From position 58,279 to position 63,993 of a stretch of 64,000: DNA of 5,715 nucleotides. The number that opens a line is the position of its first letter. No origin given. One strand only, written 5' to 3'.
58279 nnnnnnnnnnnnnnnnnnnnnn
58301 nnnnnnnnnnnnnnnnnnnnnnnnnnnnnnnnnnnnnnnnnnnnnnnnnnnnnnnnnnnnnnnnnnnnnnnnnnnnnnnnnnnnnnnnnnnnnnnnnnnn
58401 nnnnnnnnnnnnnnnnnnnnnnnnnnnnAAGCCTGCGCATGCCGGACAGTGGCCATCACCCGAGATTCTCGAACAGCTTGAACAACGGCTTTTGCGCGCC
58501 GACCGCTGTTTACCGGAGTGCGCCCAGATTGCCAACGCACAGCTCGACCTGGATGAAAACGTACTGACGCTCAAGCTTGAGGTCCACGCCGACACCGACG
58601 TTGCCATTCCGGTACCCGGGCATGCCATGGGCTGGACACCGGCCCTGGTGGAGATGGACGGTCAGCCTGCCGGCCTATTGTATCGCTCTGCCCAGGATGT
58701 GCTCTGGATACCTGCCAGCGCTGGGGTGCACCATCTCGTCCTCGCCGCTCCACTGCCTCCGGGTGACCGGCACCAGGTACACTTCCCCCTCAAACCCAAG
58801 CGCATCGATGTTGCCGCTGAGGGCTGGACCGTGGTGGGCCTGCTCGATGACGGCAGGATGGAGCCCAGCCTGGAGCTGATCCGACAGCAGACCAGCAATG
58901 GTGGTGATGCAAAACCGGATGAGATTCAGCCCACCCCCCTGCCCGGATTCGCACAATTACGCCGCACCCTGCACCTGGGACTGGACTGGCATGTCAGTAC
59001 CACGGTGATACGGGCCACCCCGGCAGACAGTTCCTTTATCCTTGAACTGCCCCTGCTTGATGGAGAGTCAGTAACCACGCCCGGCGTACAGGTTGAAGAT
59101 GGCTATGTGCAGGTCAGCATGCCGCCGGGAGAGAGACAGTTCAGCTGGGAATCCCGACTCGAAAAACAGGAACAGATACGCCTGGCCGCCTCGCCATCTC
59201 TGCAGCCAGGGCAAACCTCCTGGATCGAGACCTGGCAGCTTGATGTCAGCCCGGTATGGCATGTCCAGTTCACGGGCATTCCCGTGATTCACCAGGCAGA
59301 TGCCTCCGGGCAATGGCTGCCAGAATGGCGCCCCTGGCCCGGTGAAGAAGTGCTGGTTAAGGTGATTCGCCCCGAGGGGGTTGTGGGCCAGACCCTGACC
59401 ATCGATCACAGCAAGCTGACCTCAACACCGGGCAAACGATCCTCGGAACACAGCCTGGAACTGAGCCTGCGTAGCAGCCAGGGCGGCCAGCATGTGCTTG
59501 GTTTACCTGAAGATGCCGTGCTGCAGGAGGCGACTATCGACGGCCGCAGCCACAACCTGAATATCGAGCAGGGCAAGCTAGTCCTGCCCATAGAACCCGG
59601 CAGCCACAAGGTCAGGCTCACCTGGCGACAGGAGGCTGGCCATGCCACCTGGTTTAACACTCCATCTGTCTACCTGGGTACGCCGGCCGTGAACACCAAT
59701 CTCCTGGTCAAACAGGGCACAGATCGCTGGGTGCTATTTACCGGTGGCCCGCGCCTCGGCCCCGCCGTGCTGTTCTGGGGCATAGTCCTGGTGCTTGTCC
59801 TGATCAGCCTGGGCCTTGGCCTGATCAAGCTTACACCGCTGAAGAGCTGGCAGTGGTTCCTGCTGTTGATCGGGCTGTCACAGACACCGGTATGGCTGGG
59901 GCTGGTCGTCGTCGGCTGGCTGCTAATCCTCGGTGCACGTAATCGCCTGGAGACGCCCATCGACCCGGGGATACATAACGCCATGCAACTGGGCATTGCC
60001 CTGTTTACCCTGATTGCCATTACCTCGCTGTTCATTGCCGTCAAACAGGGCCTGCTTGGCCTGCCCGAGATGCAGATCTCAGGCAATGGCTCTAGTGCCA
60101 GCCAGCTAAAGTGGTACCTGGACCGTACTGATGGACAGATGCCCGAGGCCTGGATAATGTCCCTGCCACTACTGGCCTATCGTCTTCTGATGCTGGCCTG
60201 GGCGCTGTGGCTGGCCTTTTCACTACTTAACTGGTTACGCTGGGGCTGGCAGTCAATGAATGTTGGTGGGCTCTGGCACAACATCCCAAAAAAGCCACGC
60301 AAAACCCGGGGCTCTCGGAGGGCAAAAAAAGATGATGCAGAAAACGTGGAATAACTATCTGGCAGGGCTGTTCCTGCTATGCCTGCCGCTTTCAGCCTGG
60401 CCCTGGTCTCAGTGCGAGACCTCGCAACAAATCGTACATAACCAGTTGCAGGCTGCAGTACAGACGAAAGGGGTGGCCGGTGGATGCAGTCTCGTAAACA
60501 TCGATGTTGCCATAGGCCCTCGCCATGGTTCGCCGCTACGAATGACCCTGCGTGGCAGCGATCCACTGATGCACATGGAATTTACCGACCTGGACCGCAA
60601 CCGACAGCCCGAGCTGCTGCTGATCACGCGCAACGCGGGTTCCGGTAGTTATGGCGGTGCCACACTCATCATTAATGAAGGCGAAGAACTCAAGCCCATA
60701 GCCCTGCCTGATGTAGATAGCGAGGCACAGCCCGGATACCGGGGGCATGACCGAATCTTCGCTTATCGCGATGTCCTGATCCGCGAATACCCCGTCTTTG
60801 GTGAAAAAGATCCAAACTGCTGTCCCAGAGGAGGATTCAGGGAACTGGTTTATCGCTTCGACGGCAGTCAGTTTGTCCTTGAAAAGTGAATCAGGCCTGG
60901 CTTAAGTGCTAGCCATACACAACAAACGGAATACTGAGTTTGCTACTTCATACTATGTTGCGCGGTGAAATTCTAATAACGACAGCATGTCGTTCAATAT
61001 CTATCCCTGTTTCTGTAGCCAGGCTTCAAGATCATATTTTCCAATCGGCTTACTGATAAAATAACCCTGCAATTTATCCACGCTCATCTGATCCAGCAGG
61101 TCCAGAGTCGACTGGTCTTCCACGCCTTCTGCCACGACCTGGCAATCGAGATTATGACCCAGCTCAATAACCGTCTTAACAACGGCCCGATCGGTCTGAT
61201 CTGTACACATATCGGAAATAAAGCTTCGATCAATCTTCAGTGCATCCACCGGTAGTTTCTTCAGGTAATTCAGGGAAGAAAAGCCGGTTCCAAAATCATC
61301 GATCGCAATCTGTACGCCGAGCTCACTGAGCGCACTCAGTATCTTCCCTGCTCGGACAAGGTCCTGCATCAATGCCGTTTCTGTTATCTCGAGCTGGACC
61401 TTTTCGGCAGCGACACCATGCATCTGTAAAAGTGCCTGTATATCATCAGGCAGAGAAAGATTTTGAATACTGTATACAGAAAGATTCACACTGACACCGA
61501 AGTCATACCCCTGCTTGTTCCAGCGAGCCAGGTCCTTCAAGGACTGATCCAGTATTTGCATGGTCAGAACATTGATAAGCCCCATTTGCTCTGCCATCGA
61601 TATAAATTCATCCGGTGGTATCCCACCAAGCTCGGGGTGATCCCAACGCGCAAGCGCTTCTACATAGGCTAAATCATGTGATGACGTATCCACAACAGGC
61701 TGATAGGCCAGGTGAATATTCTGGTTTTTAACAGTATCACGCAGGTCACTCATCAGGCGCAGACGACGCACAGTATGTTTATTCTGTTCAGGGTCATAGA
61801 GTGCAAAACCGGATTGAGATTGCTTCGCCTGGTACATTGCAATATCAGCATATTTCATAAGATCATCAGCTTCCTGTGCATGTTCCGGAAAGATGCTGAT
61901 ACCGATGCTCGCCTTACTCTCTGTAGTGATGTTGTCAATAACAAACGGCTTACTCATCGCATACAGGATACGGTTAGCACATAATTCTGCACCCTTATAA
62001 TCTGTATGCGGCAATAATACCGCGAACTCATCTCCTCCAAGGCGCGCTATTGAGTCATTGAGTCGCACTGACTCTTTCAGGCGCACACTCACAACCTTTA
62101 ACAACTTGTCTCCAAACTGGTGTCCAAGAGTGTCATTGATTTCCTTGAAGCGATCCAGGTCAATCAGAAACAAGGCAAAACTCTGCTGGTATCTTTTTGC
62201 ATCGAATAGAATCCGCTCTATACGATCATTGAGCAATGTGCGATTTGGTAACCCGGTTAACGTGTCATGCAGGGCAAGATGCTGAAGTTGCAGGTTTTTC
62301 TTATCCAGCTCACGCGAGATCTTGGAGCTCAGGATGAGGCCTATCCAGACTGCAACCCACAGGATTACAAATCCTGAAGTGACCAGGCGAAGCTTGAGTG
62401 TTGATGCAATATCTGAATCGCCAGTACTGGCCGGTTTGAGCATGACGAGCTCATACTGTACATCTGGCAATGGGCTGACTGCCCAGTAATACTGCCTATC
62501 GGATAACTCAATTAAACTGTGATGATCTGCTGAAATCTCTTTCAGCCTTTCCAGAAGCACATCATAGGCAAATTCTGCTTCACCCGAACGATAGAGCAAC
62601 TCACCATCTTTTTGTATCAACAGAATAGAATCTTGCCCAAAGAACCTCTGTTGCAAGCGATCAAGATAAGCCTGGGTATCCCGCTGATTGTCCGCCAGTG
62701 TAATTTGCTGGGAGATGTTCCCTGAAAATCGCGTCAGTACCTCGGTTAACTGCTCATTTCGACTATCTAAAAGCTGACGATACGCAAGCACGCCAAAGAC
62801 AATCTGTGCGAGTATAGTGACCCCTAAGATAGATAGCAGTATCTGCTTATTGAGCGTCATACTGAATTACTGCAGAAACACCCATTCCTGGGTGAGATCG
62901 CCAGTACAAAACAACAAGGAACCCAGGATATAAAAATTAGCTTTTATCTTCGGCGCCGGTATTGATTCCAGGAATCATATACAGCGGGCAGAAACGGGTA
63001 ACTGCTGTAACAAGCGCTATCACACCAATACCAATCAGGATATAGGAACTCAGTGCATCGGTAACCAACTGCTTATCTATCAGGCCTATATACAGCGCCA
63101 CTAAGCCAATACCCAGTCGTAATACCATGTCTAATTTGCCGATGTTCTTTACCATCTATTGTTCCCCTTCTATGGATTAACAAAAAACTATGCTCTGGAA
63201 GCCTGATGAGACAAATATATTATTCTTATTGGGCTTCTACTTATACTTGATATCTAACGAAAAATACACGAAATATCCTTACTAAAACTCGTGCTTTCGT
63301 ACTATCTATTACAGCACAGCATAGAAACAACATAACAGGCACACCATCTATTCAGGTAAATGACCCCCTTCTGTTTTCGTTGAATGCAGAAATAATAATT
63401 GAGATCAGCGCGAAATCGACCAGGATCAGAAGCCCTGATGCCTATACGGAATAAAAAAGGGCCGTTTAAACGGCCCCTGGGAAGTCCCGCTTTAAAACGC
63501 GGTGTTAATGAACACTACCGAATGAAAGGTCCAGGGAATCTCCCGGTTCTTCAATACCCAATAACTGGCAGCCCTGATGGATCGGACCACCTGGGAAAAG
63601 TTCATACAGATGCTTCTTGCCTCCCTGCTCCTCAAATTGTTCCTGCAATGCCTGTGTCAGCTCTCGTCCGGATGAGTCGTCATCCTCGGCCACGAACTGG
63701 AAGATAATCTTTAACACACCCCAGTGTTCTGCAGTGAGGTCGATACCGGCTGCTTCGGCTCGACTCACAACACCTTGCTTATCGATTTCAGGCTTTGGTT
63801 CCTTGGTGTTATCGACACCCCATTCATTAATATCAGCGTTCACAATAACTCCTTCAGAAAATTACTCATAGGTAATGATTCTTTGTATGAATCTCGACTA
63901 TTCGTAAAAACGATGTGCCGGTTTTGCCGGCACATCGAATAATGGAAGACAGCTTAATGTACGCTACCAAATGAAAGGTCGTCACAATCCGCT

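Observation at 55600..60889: Operon of an MlaC-like lipid-binding protein, a 1355-aa polytopic membrane protein of unknown family, and a small secreted protein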

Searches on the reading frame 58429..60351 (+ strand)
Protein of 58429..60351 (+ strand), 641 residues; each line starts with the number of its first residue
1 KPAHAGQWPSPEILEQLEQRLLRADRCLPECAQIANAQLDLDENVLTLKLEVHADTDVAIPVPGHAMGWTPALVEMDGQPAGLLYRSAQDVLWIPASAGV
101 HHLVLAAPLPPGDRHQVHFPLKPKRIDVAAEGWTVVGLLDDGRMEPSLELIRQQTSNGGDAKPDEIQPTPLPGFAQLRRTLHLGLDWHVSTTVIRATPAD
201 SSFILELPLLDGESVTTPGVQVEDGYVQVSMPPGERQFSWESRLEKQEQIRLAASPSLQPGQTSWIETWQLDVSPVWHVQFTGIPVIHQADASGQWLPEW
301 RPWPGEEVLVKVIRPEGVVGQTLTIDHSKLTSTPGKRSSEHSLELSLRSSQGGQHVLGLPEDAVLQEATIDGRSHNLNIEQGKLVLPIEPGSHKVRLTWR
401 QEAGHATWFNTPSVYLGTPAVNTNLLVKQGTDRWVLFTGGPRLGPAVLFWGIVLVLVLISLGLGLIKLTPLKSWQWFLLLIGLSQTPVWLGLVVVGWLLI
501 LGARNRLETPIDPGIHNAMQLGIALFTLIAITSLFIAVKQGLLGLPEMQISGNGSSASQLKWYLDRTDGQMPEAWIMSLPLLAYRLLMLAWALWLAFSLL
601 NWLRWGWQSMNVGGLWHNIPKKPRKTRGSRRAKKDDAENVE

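Call 87: search_protein_representatives(protein=window:58429-60351:+)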
Query: 641 residues. Proteins with E-value up to 0.001 (for the whole library): 2487; up to 1e-10: 2049; up to 1e-30: 1423. The best 150 are listed.
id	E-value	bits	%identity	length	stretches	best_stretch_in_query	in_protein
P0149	4.1e-177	607.1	48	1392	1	7-635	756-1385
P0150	1.2e-174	598.9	45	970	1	2-633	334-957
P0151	2.8e-171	587.8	46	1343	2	3-623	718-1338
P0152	8.4e-170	582.9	46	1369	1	5-623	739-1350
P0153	1.1e-169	582.5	44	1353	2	5-618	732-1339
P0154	2.1e-169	581.6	47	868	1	3-626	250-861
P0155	1.1e-167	576.0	43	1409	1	8-627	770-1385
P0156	1.4e-165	569.0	44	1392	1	3-619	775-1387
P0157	2.8e-165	568.0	41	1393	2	6-630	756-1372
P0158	8.5e-165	566.4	46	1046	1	5-638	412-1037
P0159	1.2e-164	565.9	44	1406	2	3-623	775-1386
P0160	5.4e-164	563.7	43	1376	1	5-623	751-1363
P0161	5.8e-164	563.6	44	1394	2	3-622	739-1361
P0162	2.2e-163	561.7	45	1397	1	6-626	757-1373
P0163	3.5e-163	561.0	43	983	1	3-623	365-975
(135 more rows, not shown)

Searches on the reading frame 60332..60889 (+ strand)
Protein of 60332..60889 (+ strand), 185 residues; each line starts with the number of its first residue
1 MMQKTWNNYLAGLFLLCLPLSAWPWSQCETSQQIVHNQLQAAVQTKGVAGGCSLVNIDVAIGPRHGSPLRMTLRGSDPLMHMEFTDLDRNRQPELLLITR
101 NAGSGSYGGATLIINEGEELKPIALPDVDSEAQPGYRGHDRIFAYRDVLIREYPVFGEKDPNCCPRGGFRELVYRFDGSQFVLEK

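Call 3: search_protein_families(library=pfam, proteins=[window:60332-60889:+], max_evalue=1)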
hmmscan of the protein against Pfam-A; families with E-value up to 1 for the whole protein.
window:60332-60889:+ (185 aa): 1 family
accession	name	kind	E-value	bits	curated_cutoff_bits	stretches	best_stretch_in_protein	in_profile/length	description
PF16743.10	PliI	-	0.00068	19.7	27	1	80-110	60-90/123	Periplasmic lysozyme inhibitor of I-type lysozyme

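Call 4: search_protein_families(library=ncbifam, proteins=[window:60332-60889:+], max_evalue=1)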
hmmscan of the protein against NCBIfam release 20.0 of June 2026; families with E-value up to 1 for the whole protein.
window:60332-60889:+ (185 aa): 0 families

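Call 29: find_homologous_proteins(query=window:60332-60886:+)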
Query window:60332-60886:+ (185 aa): 9 proteins with E <= 0.001 among 58 candidates.
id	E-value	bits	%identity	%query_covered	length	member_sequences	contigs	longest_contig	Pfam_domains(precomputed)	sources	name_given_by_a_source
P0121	1.4e-108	379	87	100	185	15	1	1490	-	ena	-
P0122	1.3e-104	366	83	100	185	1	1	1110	-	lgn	-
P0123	1.5e-104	366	84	99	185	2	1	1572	-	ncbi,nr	ncbi:MAG: hypothetical protein R3312_10980 [Gammaproteobacteria bacterium]|nr:hypothetical protein [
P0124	6.0e-94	331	77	100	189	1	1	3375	-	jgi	jgi:hypothetical protein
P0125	9.3e-56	206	69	70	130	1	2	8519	-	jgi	jgi:hypothetical protein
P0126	1.8e-52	196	83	56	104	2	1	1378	-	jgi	jgi:hypothetical protein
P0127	2.9e-39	153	42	99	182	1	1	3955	PF16743.11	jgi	jgi:hypothetical protein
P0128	3.8e-38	149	42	85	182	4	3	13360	PF16743.11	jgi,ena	jgi:hypothetical protein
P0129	9.0e-28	115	38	93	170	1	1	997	PF16743.11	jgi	jgi:hypothetical protein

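Call 62: predict_structure(alignment_id=A5)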
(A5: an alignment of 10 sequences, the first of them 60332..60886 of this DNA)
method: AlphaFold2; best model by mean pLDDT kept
length: 185 residues; sequences in the alignment: 10
mean_pLDDT: 83.3   pTM: 0.76
mean pLDDT of the five models: 83.3, 83.2, 82.3, 79.2, 74.9
residues with pLDDT >= 90: 82; 70-90: 64; 50-70: 37; < 50: 2
segments of 3 or more residues with pLDDT < 50: none
pLDDT, mean of each block of 10 residues (from residue 1): 55 59 63 93 88 90 93 92 91 91 69 92 92 86 90 83 74 94 92
secondary structure, 60 per line:
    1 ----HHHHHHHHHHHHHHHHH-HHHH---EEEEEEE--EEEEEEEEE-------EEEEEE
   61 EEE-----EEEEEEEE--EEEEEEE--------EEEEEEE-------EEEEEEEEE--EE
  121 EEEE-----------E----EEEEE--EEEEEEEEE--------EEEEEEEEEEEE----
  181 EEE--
elements in order: H5-21 H23-26 E30-36 E39-47 E55-63 E69-76 E79-85 E94-100 E108-116 E119-124 E141-145 E148-156 E165-176 E181-183

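Call 68: search_solved_structures(query=A5, max_evalue=1, show_alignments=2)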
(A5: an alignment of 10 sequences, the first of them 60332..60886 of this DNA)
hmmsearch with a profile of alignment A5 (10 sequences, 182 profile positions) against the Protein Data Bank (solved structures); distinct sequences matched with E-value up to 1: 2.
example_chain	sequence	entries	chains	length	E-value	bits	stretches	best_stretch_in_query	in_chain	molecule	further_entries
3od9_A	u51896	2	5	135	2.1e-06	30.5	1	74-113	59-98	Putative exported protein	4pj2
7lf7_K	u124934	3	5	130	0.81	12.3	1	68-154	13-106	Apolipoprotein L1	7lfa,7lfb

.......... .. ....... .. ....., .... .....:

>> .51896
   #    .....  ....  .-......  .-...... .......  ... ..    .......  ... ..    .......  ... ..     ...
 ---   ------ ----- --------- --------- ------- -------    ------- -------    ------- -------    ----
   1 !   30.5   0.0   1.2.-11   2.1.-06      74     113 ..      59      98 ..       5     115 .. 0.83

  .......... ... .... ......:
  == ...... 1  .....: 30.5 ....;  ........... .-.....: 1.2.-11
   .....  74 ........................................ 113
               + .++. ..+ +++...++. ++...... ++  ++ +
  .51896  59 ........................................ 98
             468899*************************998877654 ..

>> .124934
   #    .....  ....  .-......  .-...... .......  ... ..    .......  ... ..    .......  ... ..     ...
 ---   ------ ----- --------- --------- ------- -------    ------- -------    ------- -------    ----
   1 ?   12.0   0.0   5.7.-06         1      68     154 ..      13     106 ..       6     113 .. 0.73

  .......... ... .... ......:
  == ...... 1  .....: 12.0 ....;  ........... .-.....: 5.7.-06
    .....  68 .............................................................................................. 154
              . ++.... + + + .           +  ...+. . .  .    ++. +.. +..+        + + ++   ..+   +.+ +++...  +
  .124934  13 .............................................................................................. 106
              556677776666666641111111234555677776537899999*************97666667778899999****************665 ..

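Call 78: search_protein_families(library=padloc, proteins=[window:60332-60886:+], max_evalue=0.1)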
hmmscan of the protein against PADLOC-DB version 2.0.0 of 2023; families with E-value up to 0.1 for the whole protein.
window:60332-60886:+ (185 aa): 0 families

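Call 93: find_encoding_contigs(protein=P0127, flank=4000, max_places=2)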
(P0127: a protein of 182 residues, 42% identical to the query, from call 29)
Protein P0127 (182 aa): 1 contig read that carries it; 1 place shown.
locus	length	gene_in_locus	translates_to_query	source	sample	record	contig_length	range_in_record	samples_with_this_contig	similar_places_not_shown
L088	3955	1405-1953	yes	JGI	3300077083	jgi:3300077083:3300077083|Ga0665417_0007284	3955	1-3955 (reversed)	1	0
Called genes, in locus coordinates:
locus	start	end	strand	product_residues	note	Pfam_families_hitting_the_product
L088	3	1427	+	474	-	?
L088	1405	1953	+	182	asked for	PF16743:PliI (faint)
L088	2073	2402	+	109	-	PF04358:DsrC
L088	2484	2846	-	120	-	PF04358:DsrC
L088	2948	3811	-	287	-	PF03446:NAD_binding_2, PF03807:F420_oxidored (weak), PF14833:NAD_binding_11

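Call 94: find_encoding_contigs(protein=P0125, flank=8000, max_places=2)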
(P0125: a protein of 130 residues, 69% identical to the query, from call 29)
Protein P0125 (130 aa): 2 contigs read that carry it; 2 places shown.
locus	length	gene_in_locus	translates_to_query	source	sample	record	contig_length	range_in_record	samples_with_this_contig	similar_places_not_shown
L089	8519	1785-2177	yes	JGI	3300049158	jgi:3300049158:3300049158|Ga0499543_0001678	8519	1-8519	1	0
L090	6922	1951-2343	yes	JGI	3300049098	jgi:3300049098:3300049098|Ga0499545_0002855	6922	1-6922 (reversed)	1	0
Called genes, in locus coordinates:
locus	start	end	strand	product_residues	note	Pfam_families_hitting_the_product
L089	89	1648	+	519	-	-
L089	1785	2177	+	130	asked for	-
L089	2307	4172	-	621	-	PF00990:GGDEF, PF00563:EAL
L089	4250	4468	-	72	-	PF11127:YgaP-like_TM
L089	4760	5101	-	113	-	PF04358:DsrC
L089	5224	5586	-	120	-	PF04358:DsrC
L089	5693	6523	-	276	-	PF03446:NAD_binding_2, PF14833:NAD_binding_11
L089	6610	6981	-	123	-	PF09350:DJC28_CD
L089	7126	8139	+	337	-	PF00316:FBPase, PF18913:FBPase_C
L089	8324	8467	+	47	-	-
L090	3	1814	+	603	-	?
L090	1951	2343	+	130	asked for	-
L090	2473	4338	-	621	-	PF00990:GGDEF, PF00563:EAL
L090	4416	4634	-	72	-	PF11127:YgaP-like_TM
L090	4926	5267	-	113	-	PF04358:DsrC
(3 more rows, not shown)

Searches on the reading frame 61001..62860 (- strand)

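Call 37: search_protein_families(library=pfam, proteins=[window:61001-62860:-], max_evalue=0.001)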
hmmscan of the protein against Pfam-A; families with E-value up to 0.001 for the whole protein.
window:61001-62860:- (619 aa): 2 families
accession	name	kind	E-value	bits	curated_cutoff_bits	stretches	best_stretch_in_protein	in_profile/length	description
PF00563.25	EAL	-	1.4e-74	250.8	31.3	1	372-605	3-236/236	EAL domain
PF00990.26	GGDEF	-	1.9e-47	161.4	23.8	1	196-349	1-158/161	Diguanylate cyclase, GGDEF domain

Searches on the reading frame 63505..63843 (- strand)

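Call 37: search_protein_families(library=pfam, proteins=[window:63505-63843:-], max_evalue=0.001)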
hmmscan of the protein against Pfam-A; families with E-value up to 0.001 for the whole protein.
window:63505-63843:- (112 aa): 1 family
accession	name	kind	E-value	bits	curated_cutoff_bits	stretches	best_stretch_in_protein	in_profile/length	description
PF04358.19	DsrC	-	2.9e-12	47.4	24.9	1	29-101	30-104/107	DsrC like protein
